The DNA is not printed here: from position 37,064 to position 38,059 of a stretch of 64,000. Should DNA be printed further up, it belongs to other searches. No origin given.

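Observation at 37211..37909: Secreted, extremely Tyr-rich low-complexity protein with a DUF4124-like C-terminus, located between gcvT and def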

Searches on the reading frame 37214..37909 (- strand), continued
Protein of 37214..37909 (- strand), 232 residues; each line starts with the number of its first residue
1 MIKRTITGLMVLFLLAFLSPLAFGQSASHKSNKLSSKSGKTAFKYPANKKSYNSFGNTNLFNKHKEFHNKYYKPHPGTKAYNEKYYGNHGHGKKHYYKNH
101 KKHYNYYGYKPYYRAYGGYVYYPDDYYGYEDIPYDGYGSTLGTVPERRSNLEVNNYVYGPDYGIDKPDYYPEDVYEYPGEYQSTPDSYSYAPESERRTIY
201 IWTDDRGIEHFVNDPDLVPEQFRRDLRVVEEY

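Call 43: find_related_loci(query=A5, collection=metagenome_contigs, flank=6000)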
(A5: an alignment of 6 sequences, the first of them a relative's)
Query A5 (187 aa) in metagenome_contigs; peptide patterns used: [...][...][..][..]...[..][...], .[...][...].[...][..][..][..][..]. (x = any residue, [..] = any of these).
295 stretches matched a pattern; 40 encode a relative of the query (tblastn E <= 1e-3); 40 distinct loci.
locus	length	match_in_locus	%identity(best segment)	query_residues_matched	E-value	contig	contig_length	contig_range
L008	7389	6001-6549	59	1-184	2e-68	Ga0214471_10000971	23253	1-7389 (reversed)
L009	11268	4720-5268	59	1-184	2e-68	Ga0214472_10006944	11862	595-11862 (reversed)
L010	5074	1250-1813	54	1-187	2e-62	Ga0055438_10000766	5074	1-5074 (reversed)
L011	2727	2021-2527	49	1-177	1e-50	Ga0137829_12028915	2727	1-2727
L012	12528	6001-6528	38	6-181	6e-30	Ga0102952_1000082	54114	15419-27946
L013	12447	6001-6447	42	46-177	1e-28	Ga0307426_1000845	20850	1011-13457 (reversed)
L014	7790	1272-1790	36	1-178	2e-28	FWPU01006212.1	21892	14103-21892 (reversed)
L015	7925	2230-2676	43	46-177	2e-26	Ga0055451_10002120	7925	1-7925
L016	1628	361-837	37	18-176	1e-22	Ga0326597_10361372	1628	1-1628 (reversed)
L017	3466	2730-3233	34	1-175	2e-21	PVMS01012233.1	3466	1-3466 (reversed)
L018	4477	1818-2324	37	11-175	1e-20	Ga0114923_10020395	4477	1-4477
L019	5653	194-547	40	62-175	2e-20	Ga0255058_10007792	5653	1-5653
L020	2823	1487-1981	35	17-178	1e-20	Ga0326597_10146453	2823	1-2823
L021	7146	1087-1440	38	62-175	3e-19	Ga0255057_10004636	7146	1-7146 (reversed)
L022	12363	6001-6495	34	17-178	2e-18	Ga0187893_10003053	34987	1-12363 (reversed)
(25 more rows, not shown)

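Call 57: find_encoding_contigs(protein=P0002, flank=3000, max_places=6)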
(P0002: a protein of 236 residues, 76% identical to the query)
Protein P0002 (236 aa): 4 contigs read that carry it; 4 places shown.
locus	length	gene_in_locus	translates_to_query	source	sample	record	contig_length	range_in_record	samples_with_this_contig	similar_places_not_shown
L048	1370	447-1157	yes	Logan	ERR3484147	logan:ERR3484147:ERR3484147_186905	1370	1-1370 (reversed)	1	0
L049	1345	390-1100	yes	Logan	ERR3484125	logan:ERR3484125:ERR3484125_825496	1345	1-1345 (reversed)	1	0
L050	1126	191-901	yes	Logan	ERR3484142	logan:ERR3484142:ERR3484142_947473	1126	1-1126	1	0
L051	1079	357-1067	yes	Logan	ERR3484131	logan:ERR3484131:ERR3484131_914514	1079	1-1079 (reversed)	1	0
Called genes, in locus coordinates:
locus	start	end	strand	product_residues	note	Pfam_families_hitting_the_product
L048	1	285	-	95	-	?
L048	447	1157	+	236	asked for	-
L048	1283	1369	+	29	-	?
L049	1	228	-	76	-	?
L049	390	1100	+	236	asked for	-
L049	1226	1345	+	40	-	?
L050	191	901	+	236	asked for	-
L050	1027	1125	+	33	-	?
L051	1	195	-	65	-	?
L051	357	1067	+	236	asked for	-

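Call 61: find_encoding_contigs(protein=P0039, flank=6000, max_places=2)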
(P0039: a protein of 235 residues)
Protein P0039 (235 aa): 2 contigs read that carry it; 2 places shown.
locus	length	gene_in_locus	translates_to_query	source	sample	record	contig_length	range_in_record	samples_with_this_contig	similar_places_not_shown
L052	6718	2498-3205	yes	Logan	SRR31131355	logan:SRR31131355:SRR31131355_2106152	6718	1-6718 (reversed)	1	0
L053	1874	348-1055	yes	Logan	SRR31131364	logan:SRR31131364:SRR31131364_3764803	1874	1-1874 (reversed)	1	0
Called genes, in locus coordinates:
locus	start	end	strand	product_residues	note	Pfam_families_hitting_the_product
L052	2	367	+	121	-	?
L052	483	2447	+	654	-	PF00580:UvrD-helicase, PF13245:AAA_19, PF13604:AAA_30 (weak), PF01443:Viral_helicase1 (faint), PF13361:UvrD_C, PF13538:UvrD_C_2 (weak)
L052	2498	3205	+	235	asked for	-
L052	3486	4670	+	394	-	PF00990:GGDEF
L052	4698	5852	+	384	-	PF22660:RS_preATP-grasp-like, PF02222:ATP-grasp, PF07478:Dala_Dala_lig_C (weak), PF17769:PurK_C, PF21244:PurT_C (weak)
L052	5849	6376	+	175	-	PF00731:AIRC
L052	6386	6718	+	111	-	?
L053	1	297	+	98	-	?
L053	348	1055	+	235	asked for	-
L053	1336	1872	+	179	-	?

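Call 62: find_encoding_contigs(protein=P0016, flank=6000, max_places=2)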
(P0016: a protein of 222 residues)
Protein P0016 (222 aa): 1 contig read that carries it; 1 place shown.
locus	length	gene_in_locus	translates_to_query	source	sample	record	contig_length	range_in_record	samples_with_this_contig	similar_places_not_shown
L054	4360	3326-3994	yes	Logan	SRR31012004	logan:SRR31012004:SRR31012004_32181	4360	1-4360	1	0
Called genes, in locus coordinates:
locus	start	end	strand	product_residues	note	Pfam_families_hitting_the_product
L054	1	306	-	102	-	?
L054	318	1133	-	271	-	PF03306:AAL_decarboxy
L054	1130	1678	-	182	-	PF01327:Pep_deformylase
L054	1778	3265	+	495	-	PF00501:AMP-binding, PF13193:AMP-binding_C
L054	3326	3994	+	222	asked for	-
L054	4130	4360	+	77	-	?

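Call 66: search_protein_families(library=ncbifam, alignment_id=A3, max_evalue=0.01)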
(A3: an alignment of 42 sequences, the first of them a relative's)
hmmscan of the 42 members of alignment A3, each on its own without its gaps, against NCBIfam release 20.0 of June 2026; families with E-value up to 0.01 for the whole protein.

A. member 1, P0001 (232 aa): 0 families

B. families by the number of members that match (of 42 scanned): 1 family
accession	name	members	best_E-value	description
NF040910.1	CD1375_fam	1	4.1e-05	CD1375 family protein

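Call 67: find_homologous_proteins(query=P0035, max_evalue=1)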
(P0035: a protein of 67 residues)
Query P0035 (67 aa): 1 proteins with E <= 1 among 5 candidates.
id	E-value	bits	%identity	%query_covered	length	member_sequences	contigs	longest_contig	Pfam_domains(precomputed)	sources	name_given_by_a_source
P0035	7.4e-39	148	100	100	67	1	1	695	PF13511.12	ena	-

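Call 80: search_solved_structures(query=A4, max_evalue=1)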
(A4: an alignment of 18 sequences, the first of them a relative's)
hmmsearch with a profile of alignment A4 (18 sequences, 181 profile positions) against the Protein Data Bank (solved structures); distinct sequences matched with E-value up to 1: 1.
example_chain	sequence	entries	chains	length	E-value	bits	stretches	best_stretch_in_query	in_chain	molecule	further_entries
3mac_H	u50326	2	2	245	0.81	12.5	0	21-87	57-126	Fab8062 | 8062 heavy chain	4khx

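Call 82: list_cluster_members(proteins=[P0001, P0005, P0014, P0018, P0029, P0032, P0036, P0039, P0025, P0022])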
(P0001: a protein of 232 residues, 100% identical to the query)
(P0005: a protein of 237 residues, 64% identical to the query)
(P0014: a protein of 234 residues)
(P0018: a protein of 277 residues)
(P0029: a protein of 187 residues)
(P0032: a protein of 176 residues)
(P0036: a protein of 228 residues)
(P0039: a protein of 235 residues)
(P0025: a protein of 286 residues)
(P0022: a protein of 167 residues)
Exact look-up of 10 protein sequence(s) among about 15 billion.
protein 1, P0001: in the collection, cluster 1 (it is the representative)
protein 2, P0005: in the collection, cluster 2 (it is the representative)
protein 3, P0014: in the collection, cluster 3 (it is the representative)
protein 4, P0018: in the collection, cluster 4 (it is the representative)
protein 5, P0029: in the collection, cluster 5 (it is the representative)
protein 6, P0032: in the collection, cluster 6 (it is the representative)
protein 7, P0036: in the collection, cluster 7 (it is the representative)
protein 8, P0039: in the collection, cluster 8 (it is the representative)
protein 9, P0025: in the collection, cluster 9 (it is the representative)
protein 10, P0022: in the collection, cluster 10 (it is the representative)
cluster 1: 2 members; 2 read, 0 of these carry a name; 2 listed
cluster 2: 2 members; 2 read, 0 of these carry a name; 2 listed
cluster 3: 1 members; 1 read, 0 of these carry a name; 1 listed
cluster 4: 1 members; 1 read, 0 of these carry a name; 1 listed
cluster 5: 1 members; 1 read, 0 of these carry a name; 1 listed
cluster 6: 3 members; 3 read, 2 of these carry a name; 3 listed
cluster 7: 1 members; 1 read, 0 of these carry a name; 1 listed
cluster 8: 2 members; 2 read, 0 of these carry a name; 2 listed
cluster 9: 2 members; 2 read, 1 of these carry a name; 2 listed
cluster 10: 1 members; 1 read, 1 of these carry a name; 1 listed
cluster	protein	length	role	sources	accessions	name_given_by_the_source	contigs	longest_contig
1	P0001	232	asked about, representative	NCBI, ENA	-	-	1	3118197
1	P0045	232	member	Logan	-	-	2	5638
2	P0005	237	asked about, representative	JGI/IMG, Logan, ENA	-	-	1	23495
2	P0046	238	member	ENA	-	-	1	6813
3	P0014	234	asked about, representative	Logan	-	-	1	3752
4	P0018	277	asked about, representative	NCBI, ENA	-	-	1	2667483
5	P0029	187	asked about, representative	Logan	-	-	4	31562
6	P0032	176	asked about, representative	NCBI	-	-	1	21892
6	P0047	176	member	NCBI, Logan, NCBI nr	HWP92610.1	MAG TPA: hypothetical protein VNN20_10500 [Thermodesulfobacteriota bacterium] | hypothetical protein [Thermodesulfobacteriota bacterium]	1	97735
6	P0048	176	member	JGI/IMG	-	hypothetical protein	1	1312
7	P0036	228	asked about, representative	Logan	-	-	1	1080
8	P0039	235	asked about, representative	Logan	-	-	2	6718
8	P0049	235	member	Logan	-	-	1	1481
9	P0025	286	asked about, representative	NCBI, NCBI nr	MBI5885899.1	MAG: DUF4124 domain-containing protein [Deltaproteobacteria bacterium] | DUF4124 domain-containing protein [Deltaproteobacteria bacterium]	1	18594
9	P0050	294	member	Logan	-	-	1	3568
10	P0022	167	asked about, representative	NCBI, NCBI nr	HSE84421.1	MAG TPA: hypothetical protein VLB01_07735 [Thermodesulfobacteriota bacterium] | hypothetical protein [Thermodesulfobacteriota bacterium]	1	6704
